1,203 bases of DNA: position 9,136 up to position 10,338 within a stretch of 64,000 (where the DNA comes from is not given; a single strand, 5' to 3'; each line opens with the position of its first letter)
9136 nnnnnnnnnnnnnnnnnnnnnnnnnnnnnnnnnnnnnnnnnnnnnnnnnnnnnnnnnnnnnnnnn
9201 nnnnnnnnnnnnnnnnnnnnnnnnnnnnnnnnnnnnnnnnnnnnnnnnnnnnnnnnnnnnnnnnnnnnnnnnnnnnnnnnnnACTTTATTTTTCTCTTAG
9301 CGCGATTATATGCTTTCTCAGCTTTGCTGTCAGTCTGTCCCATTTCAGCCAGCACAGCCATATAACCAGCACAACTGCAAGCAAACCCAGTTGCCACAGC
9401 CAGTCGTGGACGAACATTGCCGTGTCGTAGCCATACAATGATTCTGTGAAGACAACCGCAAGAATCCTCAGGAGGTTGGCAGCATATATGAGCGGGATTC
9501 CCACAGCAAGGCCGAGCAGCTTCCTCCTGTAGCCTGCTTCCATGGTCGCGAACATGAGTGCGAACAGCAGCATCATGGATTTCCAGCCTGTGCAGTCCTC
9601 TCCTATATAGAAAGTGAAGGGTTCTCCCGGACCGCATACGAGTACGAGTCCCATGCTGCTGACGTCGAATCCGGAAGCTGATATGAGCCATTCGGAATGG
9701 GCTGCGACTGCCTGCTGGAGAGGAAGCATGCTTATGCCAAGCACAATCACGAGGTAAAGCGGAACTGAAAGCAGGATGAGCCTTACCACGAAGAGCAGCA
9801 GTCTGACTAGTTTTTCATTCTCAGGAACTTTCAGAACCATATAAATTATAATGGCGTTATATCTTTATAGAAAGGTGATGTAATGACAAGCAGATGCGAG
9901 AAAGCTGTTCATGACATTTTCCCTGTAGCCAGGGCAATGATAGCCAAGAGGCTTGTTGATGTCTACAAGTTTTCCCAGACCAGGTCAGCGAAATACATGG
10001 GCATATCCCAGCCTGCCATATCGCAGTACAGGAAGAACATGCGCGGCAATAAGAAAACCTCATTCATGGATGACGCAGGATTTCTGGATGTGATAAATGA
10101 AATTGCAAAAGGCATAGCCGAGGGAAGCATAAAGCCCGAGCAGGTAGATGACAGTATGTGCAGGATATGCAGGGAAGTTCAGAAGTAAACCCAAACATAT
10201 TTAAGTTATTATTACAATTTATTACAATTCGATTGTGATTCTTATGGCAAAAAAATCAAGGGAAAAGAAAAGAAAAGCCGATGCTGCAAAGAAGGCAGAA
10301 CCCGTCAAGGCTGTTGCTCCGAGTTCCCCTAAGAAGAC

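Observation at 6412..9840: Pilin-like operon of four class-III-signal proteins headed by a short exosortase/archaeosortase-like membrane protein, with no assembly ATPase nearby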

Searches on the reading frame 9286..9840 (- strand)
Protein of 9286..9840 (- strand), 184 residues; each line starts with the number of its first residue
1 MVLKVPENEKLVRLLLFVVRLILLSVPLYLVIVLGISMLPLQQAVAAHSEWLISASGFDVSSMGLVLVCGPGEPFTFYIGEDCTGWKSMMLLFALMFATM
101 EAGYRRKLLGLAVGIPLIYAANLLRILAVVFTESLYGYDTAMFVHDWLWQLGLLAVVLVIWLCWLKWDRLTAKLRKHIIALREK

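Call 3: search_protein_families(library=ncbifam, proteins=[window:9286-9840:-], max_evalue=0.1)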
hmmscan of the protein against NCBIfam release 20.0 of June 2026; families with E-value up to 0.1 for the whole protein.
window:9286-9840:- (184 aa): 21 families
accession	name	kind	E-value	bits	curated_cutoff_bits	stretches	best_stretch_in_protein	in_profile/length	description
TIGR04178.1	exo_archaeo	signature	2.3e-18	66.3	23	1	77-165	1-94/97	exosortase/archaeosortase family protein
TIGR04177.1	exosort_XrtH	exception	3.7e-16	59.5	86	1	15-166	5-153/158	exosortase H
NF046081.1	exosort_XrtX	exception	3.5e-13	49.8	170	1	9-168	2-162/168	exosortase X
TIGR02602.1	8TM_EpsH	subfamily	3.7e-11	43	105.55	1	11-147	85-220/241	exosortase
TIGR04125.1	exosort_PGF_TRM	exception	2.8e-09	36.8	75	1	41-136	105-204/271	archaeosortase A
TIGR03762.1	archaeo_artC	exception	5.1e-08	33.1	100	1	17-163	122-269/274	archaeosortase C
TIGR04144.1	archaeo_VPXXXP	exception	7.7e-08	32.4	150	1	76-165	63-150/156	archaeosortase B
TIGR04128.1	exoso_Fjoh_1448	exception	1.1e-07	32.2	90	1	42-166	44-170/174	exosortase family protein XrtF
TIGR04151.1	exosort_VPDSG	exception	1.7e-07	31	300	1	11-152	143-280/306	VPDSG-CTERM-specific exosortase XrtC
TIGR03109.2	exosort_XrtA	exception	8.9e-07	28.6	208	1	10-163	106-254/261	exosortase A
TIGR03110.1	exosort_Gpos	exception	1.2e-06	28.6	102.75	1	12-160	18-171/187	exosortase family protein XrtG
TIGR04300.1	exosort_XrtM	exception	3.1e-05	24.5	125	1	79-164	57-139/150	exosortase family protein XrtM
TIGR04175.1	archaeo_artD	exception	3.5e-05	23.8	125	1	77-166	55-140/150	archaeosortase D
NF033767.0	exosort_XrtS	exception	6e-05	23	145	1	71-158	55-142/155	exosortase S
TIGR04124.1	archaeo_artE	exception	0.00012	22.1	95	1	77-167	63-150/153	archaeosortase family protein ArtE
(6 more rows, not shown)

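Call 4: search_protein_families(library=pfam, proteins=[window:9286-9840:-], max_evalue=0.1)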
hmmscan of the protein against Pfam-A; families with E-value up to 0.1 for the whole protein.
window:9286-9840:- (184 aa): 1 family
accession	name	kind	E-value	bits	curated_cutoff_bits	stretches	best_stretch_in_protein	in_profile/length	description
PF09721.15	Exosortase_EpsH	-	7.8e-16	58.6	25.7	1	10-164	97-252/254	Transmembrane exosortase (Exosortase_EpsH)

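Call 6: find_homologous_proteins(query=window:9286-9840:-)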
Query window:9286-9840:- (184 aa): 18 proteins with E <= 0.001 among 1584 candidates.
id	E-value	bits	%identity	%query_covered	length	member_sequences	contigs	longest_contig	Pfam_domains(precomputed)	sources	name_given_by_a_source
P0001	3.4e-113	394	100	100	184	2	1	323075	PF09721.16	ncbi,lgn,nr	ncbi:MAG: exosortase/archaeosortase family protein [Candidatus Aenigmarchaeota archaeon]|nr:exosorta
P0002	5.5e-70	253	60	100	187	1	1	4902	PF09721.16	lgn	-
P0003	2.7e-57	212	54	97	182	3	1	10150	PF09721.16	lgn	-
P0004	4.4e-57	211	57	90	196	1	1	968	PF09721.16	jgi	-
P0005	3.1e-54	202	53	97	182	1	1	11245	PF09721.16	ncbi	-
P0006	6.6e-54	201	53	97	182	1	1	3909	PF09721.16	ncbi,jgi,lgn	-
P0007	3.0e-52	195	53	98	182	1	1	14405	PF09721.16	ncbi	-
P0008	3.9e-50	188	50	97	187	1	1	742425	PF09721.16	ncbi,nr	ncbi:MAG: exosortase/archaeosortase family protein [Candidatus Aenigmatarchaeota archaeon]|nr:MAG: e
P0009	7.1e-49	184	52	87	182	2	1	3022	PF09721.16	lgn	-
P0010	4.3e-48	182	52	97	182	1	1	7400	PF09721.16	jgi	jgi:exosortase/archaeosortase family protein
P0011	4.0e-47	178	48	99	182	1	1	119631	PF09721.16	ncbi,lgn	-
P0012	8.0e-47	178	48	79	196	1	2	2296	PF09721.16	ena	-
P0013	1.3e-45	174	50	88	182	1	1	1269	PF09721.16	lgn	-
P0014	3.1e-41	159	51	88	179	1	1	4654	PF09721.16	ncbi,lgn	ncbi:MAG: exosortase/archaeosortase family protein [Candidatus Aenigmatarchaeota archaeon]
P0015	1.6e-37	147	51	77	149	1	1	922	PF09721.16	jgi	jgi:exosortase/archaeosortase family protein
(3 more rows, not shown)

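Call 7: find_encoding_contigs(protein=P0008, flank=8000, max_places=2)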
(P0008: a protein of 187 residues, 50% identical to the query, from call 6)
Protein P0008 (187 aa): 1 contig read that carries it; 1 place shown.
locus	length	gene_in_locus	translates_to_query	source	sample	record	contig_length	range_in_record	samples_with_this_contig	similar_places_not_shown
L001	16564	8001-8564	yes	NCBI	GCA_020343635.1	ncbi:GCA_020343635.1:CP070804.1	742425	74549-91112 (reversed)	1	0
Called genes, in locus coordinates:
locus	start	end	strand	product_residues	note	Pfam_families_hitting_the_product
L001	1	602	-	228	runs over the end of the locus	PF01351:RNase_HII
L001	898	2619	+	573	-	PF04675:DNA_ligase_A_N, PF01068:DNA_ligase_A_M, PF04679:DNA_ligase_A_C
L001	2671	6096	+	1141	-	-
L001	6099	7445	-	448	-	PF00254:FKBP_C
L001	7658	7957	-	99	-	-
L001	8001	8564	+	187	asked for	PF09721:Exosortase_EpsH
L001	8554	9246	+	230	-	-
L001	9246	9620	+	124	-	-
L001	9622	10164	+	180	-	-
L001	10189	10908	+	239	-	-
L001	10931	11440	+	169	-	-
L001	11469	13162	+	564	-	-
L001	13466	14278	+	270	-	PF01118:Semialdhyde_dh (weak), PF03447:NAD_binding_3, PF01958:Asp_DH_C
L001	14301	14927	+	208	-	PF00730:HhH-GPD, PF00633:HHH (weak)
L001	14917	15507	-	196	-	PF06197:DUF998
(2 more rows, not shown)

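Call 8: find_encoding_contigs(protein=P0011, flank=8000, max_places=2)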
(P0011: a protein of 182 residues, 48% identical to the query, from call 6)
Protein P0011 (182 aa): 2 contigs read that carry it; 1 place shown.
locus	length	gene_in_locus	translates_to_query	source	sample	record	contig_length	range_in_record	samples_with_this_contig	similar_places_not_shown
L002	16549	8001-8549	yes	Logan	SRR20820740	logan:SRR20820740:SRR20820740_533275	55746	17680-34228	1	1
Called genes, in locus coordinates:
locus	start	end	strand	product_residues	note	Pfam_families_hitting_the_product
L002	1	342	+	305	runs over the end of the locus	PF00154:RecA_N (faint), PF13481:AAA_25, PF03796:DnaB_C (faint), PF06745:ATPase, PF23442:DUF7125 (weak), PF07088:GvpD_P-loop (weak)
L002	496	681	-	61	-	-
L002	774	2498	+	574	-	PF04675:DNA_ligase_A_N, PF01068:DNA_ligase_A_M, PF04679:DNA_ligase_A_C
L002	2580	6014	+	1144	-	PF07705:CARDB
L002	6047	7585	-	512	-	PF00254:FKBP_C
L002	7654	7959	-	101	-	-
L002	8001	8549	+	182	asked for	PF09721:Exosortase_EpsH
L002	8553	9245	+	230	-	-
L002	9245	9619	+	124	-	-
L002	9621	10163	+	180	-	-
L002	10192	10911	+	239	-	-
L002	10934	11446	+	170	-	-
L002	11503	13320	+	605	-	-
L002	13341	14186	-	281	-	PF01256:Carb_kinase, PF08543:Phos_pyr_kin (weak), PF02110:HK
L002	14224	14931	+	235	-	PF01987:AIM24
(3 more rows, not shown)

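Call 9: find_encoding_contigs(protein=P0007, flank=8000, max_places=2)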
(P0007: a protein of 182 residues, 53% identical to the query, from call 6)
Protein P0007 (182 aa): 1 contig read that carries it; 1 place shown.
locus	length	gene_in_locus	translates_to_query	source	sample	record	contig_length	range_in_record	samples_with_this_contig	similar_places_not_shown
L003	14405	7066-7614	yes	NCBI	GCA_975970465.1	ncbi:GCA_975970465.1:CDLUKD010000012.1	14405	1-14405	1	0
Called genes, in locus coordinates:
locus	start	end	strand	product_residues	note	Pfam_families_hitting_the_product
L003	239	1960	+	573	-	PF04675:DNA_ligase_A_N, PF01068:DNA_ligase_A_M, PF04679:DNA_ligase_A_C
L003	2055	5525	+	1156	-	PF07705:CARDB (weak)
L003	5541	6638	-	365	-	-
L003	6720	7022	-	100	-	-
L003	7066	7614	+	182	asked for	PF09721:Exosortase_EpsH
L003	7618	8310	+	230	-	-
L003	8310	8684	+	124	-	-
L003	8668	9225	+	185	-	-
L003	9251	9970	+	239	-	-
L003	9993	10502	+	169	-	-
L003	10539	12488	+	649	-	-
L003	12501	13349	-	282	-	PF01256:Carb_kinase, PF02110:HK, PF08543:Phos_pyr_kin (weak)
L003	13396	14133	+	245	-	PF01987:AIM24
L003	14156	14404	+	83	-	?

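Call 23: find_related_loci(query=A1, collection=genome_contigs, flank=9000)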
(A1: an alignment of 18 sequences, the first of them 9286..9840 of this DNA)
Query A1 (184 aa) in genome_contigs; peptide patterns used: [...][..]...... (x = any residue, [..] = any of these).
85 stretches matched a pattern; 31 encode a relative of the query (tblastn E <= 1e-3); 31 distinct loci.
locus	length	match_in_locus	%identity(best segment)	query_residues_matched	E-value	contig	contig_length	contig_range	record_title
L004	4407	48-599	98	1-184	2e-118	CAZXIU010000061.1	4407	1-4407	MAG TPA_asm: uncultured archaeon isolate binchicken_co129_810 genome assembly, contig: NODE_73412_length_4407_cov_4.4287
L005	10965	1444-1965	53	7-184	9e-60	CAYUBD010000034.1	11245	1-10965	MAG TPA_asm: uncultured archaeon isolate binchicken_co34_528 genome assembly, contig: NODE_10059_length_11245_cov_7.5411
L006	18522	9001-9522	50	7-184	3e-55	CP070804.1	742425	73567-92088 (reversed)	MAG: Candidatus Aenigmatarchaeota archaeon isolate bin1329 chromosome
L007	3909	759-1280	53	7-184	3e-52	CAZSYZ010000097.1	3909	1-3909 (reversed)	MAG TPA_asm: uncultured archaeon isolate binchicken_co89_221 genome assembly, contig: NODE_52353_length_3909_cov_4.16139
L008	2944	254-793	50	5-184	7e-52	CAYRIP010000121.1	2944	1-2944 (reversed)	MAG TPA_asm: uncultured archaeon isolate SRP214966_co2_17 genome assembly, contig: NODE_79140_length_2944_cov_4.513326,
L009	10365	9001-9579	51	7-184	6e-48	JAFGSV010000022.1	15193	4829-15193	MAG: Candidatus Aenigmatarchaeota archaeon isolate Zod_Metabat.932 k87_10292433, whole genome shotgun sequence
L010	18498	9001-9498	51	7-169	4e-48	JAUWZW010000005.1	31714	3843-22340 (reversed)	MAG: Candidatus Aenigmatarchaeota archaeon isolate CSMAG_2746 CSMAG_2746_k141_828941_length_31714_cov_34.7884, whole gen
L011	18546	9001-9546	48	3-184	7e-47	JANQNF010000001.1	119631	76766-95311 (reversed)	MAG: archaeon isolate PL23a_bin.95 k99_6614902, whole genome shotgun sequence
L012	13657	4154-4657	45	7-173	5e-46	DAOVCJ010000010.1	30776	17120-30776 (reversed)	MAG TPA_asm: Candidatus Aenigmatarchaeota archaeon isolate CSMAG_1028 CSMAG_1028_k141_3834000_length_30776_cov_13.5490,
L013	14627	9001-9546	52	4-182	3e-45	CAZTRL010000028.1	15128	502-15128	MAG TPA_asm: uncultured archaeon isolate binchicken_co151_62 genome assembly, contig: NODE_5694_length_15128_cov_7.27240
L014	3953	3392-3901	44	8-177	5e-45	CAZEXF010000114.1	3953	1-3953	MAG TPA_asm: uncultured archaeon isolate SRP214966_co4_448 genome assembly, contig: NODE_38681_length_3953_cov_4.939713,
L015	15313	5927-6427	47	7-172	6e-44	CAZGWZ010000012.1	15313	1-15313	MAG TPA_asm: uncultured archaeon isolate binchicken_co129_219 genome assembly, contig: NODE_11601_length_15313_cov_5.257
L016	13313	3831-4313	43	7-167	2e-42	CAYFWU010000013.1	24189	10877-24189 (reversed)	MAG TPA_asm: uncultured archaeon isolate ERP108616_co2_128 genome assembly, contig: NODE_2875_length_24189_cov_7.657537,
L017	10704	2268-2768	41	7-176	5e-41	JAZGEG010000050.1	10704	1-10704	MAG: Candidatus Aenigmatarchaeota archaeon isolate SCS4bin.16 SCS4bin.16_50, whole genome shotgun sequence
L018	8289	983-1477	41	7-177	1e-40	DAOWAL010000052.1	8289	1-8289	MAG TPA_asm: Candidatus Aenigmatarchaeota archaeon isolate CSMAG_1834 CSMAG_1834_k141_1070095_length_8289_cov_9.0000, wh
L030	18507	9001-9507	45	8-178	3e-45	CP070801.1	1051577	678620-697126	MAG: Candidatus Aenigmatarchaeota archaeon isolate bin1364 chromosome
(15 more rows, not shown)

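Call 80: search_protein_families(library=ncbifam, proteins=[L030:7574-8746:-], max_evalue=10)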
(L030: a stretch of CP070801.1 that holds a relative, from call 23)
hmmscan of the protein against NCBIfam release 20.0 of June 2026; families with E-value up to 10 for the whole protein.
L030:7574-8746:- (390 aa): 1 family
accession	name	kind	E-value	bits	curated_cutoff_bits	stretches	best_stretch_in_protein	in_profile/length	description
NF047446.1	barrel_OmpL47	domain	0.00094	19.6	40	1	104-118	45-59/68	OmpL47-type beta-barrel domain-containing protein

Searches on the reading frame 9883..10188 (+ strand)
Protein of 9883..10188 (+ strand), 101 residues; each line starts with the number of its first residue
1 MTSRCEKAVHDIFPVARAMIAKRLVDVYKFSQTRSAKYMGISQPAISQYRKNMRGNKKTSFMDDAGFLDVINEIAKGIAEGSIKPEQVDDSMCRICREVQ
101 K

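Call 3: search_protein_families(library=ncbifam, proteins=[window:9883-10188:+], max_evalue=0.1)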
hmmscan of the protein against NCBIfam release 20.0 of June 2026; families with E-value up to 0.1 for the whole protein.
window:9883-10188:+ (101 aa): 2 families
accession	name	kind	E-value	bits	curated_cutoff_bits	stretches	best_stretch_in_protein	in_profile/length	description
NF009984.0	PRK13450.1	equivalog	0.071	13.1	164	1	37-91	41-93/133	F0F1 ATP synthase subunit epsilon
NF003257.0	PRK04217.1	equivalog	0.089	12.9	115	1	19-49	48-78/110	hypothetical protein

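Call 4: search_protein_families(library=pfam, proteins=[window:9883-10188:+], max_evalue=0.1)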
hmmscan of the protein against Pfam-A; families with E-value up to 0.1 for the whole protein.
window:9883-10188:+ (101 aa): 6 families
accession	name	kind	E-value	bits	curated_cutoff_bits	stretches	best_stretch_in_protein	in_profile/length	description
PF09048.16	Cro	-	0.0035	17.7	32.7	1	27-49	10-32/59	Cro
PF02001.22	DUF134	-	0.0054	17.7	27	1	21-54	42-75/98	Protein of unknown function DUF134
PF17762.8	HTH_ParB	-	0.014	16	22.6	1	11-48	2-39/102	ParB HTH domain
PF01031.25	Dynamin_M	-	0.026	14.1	28.5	1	18-99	144-226/287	Dynamin central region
PF20317.4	HTH_60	-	0.074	13.8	24.1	1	22-80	11-69/140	Helix-turn-helix domain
PF01381.28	HTH_3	-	0.075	13.5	23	0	30-52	10-32/55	Helix-turn-helix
